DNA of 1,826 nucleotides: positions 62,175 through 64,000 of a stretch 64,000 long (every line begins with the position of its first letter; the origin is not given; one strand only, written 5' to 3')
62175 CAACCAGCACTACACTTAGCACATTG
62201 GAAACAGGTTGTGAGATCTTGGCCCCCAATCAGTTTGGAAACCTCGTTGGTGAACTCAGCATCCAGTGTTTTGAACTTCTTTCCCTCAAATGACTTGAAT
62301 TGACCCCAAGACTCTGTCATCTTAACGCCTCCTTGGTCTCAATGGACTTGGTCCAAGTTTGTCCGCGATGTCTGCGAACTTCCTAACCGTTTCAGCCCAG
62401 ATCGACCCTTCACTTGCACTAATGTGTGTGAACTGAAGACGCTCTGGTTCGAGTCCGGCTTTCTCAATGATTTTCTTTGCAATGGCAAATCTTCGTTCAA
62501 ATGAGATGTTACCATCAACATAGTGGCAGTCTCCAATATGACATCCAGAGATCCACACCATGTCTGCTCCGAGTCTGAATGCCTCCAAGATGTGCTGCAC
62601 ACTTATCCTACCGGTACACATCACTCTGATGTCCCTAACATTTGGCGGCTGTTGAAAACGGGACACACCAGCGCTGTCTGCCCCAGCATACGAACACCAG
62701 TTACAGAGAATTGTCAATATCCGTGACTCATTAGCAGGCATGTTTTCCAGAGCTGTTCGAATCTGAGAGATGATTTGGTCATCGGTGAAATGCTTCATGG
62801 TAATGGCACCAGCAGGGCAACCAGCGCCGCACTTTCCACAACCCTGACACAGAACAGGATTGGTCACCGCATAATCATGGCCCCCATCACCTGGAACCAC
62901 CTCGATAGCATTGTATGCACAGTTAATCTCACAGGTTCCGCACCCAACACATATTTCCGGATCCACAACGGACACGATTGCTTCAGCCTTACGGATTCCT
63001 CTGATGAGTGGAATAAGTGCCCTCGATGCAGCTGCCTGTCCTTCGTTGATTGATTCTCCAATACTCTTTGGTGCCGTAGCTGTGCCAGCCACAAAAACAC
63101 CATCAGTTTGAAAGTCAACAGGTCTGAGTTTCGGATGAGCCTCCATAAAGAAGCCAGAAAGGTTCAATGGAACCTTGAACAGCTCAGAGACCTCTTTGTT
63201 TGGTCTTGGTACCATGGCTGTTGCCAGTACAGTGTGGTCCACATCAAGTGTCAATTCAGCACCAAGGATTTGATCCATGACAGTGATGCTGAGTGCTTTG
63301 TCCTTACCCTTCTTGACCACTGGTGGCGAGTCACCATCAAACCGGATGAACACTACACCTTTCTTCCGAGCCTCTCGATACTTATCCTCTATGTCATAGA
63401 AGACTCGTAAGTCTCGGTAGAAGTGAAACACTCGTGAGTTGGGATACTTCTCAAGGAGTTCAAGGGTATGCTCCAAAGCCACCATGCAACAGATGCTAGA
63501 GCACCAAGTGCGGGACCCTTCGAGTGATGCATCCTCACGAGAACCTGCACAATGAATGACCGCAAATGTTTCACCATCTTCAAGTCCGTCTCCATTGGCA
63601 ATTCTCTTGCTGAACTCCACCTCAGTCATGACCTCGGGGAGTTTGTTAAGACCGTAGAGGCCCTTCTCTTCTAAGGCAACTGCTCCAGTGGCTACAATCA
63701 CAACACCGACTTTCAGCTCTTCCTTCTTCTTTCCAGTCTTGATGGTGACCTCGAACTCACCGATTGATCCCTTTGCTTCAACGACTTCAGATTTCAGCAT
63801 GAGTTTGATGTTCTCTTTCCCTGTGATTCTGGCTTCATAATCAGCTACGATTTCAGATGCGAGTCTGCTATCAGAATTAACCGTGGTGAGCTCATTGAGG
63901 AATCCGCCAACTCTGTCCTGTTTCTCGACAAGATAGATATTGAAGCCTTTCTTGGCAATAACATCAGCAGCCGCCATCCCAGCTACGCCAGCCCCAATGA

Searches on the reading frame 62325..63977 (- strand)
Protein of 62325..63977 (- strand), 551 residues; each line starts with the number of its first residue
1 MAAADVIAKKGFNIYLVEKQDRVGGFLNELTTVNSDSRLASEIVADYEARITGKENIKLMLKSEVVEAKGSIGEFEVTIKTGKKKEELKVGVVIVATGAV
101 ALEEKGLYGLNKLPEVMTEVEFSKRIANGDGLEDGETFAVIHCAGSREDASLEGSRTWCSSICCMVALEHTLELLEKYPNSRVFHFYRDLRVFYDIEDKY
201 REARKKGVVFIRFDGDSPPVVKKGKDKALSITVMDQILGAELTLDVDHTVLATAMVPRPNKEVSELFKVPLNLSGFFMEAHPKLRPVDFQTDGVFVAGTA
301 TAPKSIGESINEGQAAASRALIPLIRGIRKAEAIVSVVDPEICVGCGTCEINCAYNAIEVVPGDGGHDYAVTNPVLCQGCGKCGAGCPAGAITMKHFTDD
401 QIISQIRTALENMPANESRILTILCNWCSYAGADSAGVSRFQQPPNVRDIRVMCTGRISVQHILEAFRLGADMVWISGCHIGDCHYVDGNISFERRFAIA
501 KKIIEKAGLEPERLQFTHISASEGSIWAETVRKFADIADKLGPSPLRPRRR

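Call 86: search_protein_families(library=pfam, proteins=[window:62325-63977:-], max_evalue=0.0001)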
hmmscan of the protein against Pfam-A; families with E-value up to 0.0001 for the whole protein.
window:62325-63977:- (551 aa): 8 families
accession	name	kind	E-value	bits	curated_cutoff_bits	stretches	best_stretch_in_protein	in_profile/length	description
PF02662.21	FlpD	-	1.4e-44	151.5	22.3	1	420-542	1-123/123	Methyl-viologen-reducing hydrogenase, delta subunit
PF12837.12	Fer4_6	-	4.8e-09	36.2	25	1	336-358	2-24/24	4Fe-4S binding domain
PF12838.12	Fer4_7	-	2.5e-08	34.7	27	1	343-391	2-52/52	4Fe-4S dicluster domain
PF14697.11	Fer4_21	-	2.9e-07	31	35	1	337-394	2-59/59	4Fe-4S dicluster domain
PF00037.32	Fer4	-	3.3e-06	27.1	21.1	0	337-359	2-24/24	4Fe-4S binding domain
PF13187.11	Fer4_9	-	3.6e-05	24.1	27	0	343-392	2-52/52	4Fe-4S dicluster domain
PF07992.20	Pyr_redox_2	-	7.9e-05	22.7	26.1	0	1-101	13-111/291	Pyridine nucleotide-disulphide oxidoreductase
PF13237.11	Fer4_10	-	9.1e-05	22.8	25.5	0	337-388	3-53/53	4Fe-4S dicluster domain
